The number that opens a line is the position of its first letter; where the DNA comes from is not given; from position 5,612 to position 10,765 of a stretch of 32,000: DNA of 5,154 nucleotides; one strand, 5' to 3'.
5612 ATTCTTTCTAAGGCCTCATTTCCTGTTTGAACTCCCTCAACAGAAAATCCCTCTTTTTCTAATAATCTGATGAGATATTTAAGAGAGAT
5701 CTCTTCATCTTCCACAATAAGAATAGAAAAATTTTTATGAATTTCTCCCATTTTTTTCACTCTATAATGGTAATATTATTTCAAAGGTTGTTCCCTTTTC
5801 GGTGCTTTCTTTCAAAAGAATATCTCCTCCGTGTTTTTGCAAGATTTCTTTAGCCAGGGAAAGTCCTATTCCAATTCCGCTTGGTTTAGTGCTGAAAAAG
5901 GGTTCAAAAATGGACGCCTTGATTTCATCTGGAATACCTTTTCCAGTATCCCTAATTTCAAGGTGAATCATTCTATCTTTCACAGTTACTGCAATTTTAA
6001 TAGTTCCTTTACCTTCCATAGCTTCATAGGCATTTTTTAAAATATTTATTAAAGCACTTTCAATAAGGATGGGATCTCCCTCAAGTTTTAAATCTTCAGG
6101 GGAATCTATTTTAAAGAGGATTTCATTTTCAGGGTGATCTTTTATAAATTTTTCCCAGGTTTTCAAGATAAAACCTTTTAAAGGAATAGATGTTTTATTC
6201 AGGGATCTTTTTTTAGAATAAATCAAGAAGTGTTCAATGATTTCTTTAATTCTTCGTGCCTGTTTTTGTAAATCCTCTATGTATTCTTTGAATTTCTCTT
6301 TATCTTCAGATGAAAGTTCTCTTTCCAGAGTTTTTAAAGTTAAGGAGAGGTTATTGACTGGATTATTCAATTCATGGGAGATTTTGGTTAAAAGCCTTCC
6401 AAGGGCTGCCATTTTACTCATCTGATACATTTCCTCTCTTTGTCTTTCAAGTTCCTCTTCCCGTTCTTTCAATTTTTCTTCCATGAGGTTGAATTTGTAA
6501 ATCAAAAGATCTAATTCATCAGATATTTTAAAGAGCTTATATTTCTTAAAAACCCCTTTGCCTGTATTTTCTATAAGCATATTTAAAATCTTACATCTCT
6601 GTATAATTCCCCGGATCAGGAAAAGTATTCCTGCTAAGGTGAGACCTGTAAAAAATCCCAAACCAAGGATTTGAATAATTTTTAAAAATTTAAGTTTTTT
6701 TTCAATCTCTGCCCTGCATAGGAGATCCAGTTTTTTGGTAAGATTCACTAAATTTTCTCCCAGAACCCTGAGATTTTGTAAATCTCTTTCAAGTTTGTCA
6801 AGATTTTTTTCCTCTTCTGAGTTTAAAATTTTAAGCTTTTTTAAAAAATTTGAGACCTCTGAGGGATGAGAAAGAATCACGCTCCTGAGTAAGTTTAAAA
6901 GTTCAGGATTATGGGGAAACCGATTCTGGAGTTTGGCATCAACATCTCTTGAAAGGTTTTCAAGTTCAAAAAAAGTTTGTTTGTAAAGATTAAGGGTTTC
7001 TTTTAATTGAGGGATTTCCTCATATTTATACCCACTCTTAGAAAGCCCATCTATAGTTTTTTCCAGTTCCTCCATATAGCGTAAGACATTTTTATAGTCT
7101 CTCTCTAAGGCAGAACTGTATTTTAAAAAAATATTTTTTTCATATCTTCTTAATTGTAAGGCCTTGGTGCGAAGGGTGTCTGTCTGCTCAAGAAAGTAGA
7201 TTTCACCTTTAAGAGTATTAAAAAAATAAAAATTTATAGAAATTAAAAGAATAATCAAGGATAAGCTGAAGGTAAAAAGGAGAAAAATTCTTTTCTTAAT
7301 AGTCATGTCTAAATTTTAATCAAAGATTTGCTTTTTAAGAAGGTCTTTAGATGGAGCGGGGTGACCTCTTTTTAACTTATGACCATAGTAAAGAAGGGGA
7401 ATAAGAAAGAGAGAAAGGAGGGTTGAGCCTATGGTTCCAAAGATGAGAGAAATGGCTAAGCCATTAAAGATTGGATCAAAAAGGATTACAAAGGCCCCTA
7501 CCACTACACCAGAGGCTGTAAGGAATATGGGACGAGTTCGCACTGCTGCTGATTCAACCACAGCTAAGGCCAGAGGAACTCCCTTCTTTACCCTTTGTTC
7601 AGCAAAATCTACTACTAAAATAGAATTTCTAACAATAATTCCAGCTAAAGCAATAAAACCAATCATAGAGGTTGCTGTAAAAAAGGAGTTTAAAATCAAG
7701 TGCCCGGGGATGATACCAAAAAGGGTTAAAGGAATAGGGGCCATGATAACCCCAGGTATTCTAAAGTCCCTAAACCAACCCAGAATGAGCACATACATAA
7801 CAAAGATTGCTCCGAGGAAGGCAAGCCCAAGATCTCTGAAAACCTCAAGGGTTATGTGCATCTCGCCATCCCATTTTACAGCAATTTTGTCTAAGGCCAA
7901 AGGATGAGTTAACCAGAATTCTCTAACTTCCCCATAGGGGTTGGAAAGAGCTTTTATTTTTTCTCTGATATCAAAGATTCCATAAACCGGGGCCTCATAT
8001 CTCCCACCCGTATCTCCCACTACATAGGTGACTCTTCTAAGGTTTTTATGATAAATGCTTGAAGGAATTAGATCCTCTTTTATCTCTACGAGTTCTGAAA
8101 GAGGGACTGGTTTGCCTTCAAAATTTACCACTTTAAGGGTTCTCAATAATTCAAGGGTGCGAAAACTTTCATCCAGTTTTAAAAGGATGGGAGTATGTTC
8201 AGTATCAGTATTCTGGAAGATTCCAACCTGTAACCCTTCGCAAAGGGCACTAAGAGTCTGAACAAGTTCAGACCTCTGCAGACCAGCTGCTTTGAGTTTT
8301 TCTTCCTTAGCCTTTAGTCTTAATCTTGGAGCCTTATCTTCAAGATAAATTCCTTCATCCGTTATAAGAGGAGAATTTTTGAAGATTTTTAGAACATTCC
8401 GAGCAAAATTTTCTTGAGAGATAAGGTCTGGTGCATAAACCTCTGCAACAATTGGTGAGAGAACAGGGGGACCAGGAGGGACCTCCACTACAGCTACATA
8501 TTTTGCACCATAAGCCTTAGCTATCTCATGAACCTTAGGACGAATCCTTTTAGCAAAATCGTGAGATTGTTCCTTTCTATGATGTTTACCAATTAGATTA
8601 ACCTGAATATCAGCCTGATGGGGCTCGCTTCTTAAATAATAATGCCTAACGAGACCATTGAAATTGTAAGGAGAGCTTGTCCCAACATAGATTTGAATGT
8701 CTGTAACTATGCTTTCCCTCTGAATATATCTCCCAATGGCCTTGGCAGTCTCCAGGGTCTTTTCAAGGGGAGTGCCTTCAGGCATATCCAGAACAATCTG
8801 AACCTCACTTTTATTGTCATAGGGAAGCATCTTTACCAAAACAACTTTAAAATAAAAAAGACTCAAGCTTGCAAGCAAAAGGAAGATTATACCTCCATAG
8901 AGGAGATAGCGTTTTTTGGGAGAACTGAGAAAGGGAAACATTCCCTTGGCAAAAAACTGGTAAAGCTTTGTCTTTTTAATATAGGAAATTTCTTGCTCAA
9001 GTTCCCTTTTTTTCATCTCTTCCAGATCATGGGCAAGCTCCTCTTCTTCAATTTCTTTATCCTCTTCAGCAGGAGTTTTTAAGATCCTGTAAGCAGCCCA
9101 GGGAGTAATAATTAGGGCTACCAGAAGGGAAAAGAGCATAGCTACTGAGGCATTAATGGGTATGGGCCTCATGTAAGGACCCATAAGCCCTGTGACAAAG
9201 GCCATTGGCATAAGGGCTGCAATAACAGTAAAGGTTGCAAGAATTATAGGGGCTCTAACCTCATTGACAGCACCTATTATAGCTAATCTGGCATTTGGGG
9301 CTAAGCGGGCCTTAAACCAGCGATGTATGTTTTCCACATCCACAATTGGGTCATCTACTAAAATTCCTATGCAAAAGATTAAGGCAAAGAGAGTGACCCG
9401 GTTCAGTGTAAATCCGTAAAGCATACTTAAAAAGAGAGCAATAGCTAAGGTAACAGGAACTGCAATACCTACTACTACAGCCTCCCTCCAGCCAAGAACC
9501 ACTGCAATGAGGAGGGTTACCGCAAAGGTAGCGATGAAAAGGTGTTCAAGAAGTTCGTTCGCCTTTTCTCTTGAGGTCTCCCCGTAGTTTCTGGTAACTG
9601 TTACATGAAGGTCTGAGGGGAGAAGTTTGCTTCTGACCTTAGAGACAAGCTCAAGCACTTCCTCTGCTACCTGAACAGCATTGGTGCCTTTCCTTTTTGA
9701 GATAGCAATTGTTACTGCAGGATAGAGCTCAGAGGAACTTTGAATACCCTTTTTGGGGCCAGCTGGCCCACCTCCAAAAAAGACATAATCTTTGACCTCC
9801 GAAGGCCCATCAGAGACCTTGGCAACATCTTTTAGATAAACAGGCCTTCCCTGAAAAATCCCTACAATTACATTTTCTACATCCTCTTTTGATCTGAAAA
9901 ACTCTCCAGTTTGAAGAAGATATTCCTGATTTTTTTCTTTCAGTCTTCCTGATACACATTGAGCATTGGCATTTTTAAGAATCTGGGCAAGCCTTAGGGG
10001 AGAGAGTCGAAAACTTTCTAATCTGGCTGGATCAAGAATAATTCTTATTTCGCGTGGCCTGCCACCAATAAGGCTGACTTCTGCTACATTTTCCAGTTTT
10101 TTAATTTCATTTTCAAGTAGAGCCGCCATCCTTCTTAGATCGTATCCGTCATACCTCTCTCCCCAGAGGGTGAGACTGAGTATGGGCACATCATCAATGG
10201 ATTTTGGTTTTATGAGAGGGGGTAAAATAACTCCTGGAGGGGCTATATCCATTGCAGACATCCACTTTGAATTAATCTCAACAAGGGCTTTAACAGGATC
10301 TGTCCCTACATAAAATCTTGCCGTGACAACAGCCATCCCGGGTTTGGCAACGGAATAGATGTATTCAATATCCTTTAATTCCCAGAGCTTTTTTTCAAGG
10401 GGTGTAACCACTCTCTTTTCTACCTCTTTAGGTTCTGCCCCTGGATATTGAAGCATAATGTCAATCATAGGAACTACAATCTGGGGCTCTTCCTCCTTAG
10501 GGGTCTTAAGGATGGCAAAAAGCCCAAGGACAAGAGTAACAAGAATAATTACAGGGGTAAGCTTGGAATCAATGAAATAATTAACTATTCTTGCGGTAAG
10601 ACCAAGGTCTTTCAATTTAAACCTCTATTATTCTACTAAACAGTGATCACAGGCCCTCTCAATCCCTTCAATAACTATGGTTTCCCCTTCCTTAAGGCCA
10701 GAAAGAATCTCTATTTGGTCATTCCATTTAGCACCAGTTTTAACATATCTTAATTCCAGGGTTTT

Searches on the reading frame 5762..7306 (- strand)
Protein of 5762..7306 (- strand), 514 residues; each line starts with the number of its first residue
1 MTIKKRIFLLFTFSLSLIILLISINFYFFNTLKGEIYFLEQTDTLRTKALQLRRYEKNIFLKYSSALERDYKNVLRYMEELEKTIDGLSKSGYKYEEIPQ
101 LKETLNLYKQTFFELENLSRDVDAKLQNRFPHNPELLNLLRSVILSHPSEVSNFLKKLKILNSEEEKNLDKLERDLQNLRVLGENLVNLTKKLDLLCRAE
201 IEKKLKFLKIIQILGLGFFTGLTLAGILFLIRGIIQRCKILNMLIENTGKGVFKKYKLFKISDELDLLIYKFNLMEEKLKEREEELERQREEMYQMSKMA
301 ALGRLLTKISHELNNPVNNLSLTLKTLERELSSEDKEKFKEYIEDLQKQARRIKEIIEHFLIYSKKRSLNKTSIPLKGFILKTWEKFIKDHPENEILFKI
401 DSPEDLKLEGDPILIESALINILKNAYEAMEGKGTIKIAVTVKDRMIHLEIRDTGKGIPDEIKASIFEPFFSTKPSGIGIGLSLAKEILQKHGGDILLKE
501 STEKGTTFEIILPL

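Call 87: search_protein_families(library=pfam, proteins=[window:5762-7306:-], max_evalue=0.001)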
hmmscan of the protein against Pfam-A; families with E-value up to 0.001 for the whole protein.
window:5762-7306:- (514 aa): 4 families
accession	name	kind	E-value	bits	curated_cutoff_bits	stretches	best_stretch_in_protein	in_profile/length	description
PF02518.31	HATPase_c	-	6.5e-24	84.9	26.4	1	410-514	1-109/111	Histidine kinase-, DNA gyrase B-, and HSP90-like ATPase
PF00512.31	HisKA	-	1.4e-13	51.1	26.9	1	302-367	2-64/66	His Kinase A (phospho-acceptor) domain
PF14501.12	HATPase_c_5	-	2.6e-06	27.7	22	1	417-508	8-97/102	GHKL domain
PF13581.12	HATPase_c_2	-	0.00069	20.1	27.4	0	418-482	39-104/127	Histidine kinase-like ATPase domain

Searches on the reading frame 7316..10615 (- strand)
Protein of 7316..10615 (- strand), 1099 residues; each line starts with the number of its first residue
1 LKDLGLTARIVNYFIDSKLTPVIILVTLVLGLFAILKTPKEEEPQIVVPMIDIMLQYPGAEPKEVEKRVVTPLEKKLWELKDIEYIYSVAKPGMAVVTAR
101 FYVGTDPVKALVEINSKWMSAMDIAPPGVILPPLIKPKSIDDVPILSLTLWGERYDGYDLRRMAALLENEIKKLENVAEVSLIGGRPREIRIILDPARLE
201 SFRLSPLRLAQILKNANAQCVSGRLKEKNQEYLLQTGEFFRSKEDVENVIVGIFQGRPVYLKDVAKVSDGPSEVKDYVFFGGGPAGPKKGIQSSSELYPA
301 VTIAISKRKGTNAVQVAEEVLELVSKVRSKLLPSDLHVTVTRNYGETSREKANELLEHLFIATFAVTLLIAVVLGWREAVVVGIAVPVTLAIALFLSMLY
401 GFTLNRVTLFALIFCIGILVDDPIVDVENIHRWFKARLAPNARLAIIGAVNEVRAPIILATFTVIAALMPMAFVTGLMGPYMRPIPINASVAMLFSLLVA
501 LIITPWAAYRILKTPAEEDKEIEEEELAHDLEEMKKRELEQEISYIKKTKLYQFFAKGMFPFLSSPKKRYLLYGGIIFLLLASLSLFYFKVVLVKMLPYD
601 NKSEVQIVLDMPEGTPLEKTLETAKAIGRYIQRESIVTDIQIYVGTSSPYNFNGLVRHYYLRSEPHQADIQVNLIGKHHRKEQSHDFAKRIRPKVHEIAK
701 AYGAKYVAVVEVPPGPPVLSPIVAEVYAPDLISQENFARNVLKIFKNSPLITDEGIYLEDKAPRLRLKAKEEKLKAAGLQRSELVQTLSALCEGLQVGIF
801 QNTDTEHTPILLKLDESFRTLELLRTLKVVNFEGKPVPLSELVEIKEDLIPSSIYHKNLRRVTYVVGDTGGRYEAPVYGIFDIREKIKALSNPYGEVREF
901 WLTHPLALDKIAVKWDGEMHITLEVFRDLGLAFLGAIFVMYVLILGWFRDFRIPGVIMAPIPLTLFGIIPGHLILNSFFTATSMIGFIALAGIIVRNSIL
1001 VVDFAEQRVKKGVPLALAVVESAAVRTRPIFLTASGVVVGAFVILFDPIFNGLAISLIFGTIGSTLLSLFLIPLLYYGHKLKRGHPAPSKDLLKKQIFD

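Call 9: search_protein_families(library=pfam, proteins=[window:7316-10615:-], max_evalue=0.001)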
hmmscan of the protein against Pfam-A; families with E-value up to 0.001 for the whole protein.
window:7316-10615:- (1099 aa): 1 family
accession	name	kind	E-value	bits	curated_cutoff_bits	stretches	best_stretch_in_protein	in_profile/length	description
PF00873.25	ACR_tran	-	4.1e-150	502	28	1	10-1077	1-1018/1021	AcrB/AcrD/AcrF family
